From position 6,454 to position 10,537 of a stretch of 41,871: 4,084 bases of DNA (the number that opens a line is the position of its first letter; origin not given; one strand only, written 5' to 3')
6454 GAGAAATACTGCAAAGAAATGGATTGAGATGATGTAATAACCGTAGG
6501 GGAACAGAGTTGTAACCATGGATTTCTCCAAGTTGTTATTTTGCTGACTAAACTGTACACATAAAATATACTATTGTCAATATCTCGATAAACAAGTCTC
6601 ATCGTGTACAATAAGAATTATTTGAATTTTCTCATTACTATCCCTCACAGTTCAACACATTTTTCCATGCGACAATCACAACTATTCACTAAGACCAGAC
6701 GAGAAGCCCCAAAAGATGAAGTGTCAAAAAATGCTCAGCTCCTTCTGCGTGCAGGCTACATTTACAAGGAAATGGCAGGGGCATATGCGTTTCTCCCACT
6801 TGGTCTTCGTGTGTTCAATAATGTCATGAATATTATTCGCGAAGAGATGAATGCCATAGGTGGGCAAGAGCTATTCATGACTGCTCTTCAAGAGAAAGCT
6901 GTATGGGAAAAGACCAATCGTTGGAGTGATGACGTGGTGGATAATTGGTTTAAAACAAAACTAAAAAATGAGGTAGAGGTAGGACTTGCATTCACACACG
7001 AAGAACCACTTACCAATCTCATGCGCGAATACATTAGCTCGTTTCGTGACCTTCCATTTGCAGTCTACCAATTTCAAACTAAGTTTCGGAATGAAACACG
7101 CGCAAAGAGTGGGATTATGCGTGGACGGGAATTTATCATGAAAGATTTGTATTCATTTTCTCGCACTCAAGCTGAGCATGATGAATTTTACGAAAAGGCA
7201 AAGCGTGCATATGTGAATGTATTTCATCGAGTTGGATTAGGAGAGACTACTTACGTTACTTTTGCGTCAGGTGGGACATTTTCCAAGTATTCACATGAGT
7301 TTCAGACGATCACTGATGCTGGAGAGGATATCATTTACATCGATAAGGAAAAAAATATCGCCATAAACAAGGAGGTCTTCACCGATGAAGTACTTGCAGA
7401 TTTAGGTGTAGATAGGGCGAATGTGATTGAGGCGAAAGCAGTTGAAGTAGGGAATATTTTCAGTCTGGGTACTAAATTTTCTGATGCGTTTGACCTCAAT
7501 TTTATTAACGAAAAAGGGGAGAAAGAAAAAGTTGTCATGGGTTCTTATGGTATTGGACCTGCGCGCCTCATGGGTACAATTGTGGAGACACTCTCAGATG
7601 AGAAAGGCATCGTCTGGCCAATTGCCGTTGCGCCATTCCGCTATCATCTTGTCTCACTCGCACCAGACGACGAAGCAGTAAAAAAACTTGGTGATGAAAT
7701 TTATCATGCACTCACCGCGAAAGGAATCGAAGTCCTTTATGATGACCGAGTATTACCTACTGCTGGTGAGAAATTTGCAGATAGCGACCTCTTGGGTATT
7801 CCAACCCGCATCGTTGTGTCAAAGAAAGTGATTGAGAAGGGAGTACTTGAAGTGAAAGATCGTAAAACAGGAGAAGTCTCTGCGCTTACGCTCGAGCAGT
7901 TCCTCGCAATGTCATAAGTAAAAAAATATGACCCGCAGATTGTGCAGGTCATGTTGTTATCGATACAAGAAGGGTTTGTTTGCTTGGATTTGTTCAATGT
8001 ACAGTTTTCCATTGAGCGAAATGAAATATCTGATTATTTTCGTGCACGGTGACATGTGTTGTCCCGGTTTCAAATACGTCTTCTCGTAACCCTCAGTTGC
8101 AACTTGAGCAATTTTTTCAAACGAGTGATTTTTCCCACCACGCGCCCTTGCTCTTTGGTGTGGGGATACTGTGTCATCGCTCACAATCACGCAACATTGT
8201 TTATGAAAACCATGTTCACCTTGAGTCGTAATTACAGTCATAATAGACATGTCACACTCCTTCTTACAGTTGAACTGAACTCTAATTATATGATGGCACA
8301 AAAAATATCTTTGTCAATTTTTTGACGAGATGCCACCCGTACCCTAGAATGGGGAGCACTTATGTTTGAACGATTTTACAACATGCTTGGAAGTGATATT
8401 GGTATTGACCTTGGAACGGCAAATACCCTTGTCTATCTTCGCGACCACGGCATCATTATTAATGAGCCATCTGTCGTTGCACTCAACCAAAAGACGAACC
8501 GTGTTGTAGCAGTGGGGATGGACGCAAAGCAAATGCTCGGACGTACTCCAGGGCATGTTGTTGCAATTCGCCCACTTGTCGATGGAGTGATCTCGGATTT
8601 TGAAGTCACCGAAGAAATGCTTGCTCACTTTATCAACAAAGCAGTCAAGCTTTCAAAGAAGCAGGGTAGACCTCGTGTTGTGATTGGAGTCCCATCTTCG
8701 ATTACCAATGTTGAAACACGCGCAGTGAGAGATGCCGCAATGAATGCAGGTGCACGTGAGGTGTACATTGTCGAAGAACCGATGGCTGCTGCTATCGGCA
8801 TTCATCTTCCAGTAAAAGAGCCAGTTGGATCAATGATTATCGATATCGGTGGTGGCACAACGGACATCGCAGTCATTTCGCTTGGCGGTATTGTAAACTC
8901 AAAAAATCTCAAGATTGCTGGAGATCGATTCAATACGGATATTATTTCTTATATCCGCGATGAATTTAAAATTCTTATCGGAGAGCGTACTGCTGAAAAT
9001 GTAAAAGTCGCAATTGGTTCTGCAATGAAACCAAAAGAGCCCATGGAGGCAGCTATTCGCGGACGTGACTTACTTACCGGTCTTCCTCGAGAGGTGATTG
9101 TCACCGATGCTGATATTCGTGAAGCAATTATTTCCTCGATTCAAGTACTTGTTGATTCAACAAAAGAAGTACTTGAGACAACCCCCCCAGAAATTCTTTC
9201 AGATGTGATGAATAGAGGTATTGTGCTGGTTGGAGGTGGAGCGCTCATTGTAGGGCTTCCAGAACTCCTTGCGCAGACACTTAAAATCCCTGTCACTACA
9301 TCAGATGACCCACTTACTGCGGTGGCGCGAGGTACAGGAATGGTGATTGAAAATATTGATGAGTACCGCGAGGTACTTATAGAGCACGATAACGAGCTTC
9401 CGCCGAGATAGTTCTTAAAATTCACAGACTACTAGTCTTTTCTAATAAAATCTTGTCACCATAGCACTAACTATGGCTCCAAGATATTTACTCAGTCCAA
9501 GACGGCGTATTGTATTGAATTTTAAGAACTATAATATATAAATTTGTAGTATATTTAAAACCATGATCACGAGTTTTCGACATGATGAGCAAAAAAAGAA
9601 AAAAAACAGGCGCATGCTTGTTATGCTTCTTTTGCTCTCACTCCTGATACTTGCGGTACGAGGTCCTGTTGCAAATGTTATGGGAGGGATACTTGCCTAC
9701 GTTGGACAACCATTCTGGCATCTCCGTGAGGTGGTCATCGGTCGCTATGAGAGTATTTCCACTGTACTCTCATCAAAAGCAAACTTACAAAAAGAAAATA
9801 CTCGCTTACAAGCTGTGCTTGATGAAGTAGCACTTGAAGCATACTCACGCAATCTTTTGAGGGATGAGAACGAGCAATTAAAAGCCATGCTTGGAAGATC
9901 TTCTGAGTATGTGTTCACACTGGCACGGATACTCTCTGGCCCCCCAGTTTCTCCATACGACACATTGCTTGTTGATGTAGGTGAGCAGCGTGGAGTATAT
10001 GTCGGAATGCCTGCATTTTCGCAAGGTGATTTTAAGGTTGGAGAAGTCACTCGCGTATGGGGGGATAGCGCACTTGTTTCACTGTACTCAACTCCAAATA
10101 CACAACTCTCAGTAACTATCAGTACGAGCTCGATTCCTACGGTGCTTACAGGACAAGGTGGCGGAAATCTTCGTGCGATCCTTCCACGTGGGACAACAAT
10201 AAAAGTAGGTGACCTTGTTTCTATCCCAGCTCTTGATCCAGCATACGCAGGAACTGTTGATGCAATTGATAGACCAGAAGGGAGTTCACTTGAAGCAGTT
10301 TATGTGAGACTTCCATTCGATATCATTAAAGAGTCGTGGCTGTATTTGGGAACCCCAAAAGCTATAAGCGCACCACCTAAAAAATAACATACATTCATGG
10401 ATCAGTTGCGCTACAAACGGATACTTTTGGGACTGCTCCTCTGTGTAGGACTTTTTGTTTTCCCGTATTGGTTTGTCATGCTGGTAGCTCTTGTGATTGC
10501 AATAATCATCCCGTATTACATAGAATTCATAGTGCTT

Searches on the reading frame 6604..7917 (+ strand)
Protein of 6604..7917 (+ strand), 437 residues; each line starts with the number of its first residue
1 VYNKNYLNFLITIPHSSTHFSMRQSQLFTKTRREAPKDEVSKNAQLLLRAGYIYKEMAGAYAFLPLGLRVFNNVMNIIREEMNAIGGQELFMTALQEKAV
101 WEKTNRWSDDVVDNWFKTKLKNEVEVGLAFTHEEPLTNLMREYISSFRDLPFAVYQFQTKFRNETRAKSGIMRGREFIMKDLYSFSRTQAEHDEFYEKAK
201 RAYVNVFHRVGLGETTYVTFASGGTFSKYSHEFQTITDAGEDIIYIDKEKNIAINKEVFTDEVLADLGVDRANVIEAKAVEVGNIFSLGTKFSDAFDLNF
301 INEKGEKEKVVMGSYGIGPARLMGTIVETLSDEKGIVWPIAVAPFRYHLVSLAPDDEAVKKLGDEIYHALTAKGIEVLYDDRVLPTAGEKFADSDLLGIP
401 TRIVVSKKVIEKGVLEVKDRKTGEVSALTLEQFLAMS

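Call 36: search_protein_families(library=ncbifam, proteins=[window:6604-7917:+])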
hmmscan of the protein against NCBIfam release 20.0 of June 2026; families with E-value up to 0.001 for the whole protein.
window:6604-7917:+ (437 aa): 10 families
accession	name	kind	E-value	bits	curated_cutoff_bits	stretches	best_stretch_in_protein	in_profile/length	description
NF006625.0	PRK09194.1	equivalog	3.4e-131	438.9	558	2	22-260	1-237/559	proline--tRNA ligase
TIGR00409.1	proS_fam_II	equivalog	2.6e-119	399.7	306.7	2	22-257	1-234/568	proline--tRNA ligase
NF008979.1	PRK12325.1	exception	6e-114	381.3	550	2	22-252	1-229/437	proline--tRNA ligase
TIGR00408.1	proS_fam_I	equivalog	1.9e-38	132.6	437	2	276-432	215-372/475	proline--tRNA ligase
TIGR00418.1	thrS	equivalog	4.7e-22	78.6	383.65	1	54-434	187-558/565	threonine--tRNA ligase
NF003211.1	PRK04173.1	equivalog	1.4e-16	60.4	312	2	148-220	186-257/454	glycine--tRNA ligase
TIGR00389.1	glyS_dimeric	equivalog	4.9e-16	58.4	243.3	2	148-209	180-241/565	glycine--tRNA ligase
NF003068.0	PRK03991.1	equivalog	2.7e-14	52.5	484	1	137-434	294-585/613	threonine--tRNA ligase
TIGR00442.1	hisS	equivalog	7.2e-07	28.5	286.75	1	58-191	4-134/406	histidine--tRNA ligase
NF011484.0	PRK14894.1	equivalog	0.00029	19.1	1050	0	143-212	157-225/539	glycine--tRNA ligase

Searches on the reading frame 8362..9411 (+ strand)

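Call 60: search_protein_families(library=pfam, proteins=[window:8362-9411:+], max_evalue=0.01)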
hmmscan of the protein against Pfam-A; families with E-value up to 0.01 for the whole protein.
window:8362-9411:+ (349 aa): 7 families
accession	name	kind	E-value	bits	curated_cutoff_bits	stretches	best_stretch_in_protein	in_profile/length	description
PF06723.19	MreB_Mbl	-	6.1e-136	453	27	1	11-335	2-325/327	MreB/Mbl protein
PF00012.26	HSP70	-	3.2e-14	52.5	20.6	1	86-213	117-249/599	Hsp70 protein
PF14450.12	FtsA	-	2e-11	44.8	31.8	1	159-314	2-110/127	Cell division protein FtsA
PF00022.25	Actin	-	2.7e-07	30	27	1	36-203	31-193/410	Actin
PF06277.17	EutA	-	2.5e-05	23.8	27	1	159-212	147-204/475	Ethanolamine utilisation protein EutA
PF11104.14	PilM_2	-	0.00012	21.6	27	0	287-313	278-304/340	Type IV pilus assembly protein PilM;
PF08841.16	DDR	-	0.00036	20.1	24.6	0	135-194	114-172/328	Diol dehydratase reactivase ATPase-like domain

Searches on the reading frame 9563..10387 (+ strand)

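Call 60: search_protein_families(library=pfam, proteins=[window:9563-10387:+], max_evalue=0.01)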
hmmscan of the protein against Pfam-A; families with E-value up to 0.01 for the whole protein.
window:9563-10387:+ (274 aa): 1 family
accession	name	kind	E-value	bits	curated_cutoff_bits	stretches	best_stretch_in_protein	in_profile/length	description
PF04085.20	MreC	-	3.3e-12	46.8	28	1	129-254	7-137/147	Rod shape-determining protein MreC, barrel core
